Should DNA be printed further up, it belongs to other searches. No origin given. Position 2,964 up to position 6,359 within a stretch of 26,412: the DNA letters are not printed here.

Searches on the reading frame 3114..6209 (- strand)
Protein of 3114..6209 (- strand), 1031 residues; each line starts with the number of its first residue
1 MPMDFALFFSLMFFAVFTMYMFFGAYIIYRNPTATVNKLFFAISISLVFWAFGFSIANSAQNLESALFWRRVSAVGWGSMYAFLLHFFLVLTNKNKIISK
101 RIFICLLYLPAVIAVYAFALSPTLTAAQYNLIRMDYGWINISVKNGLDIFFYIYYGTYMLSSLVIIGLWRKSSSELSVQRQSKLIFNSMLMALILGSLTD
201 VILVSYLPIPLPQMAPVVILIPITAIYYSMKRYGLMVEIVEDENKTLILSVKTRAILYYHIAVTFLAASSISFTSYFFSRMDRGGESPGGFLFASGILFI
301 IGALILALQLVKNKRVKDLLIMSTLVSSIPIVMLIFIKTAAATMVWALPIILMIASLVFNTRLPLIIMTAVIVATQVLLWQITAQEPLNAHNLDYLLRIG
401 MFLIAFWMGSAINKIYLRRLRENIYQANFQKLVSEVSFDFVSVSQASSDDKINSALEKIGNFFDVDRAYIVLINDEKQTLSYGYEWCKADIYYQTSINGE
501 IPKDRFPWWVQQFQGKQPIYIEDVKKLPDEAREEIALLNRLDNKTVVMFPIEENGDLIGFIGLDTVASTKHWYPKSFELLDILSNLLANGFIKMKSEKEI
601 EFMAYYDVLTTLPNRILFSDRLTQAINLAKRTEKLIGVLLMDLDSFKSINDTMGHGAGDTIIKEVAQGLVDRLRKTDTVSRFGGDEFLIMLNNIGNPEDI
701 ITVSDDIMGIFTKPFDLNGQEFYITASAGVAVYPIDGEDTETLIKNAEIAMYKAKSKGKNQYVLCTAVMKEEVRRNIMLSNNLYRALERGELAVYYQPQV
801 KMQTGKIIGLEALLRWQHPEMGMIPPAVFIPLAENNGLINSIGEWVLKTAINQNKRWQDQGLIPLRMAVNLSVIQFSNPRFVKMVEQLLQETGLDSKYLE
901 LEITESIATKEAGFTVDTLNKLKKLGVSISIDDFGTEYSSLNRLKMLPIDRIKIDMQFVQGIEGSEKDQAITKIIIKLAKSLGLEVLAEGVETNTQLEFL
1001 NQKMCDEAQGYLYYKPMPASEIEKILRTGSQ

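Call 41: search_protein_families(library=pfam, proteins=[window:3114-6209:-], max_evalue=0.0001)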
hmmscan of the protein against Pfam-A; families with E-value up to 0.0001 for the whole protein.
window:3114-6209:- (1031 aa): 5 families
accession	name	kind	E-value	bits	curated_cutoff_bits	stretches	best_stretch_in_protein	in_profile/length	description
PF00563.25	EAL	-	7.4e-75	251.8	31.3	1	781-1016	2-236/236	EAL domain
PF00990.26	GGDEF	-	4.6e-47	160.2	23.8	1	604-761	1-161/161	Diguanylate cyclase, GGDEF domain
PF16927.11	HisKA_7TM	-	1.2e-11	45.3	28.6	1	16-236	5-220/224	N-terminal 7TM region of histidine kinase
PF13185.12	GAF_2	-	1.1e-05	26.1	28.6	1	449-589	5-133/136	GAF domain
PF01590.32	GAF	-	2.2e-05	25.5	22.4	1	454-589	8-131/133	GAF domain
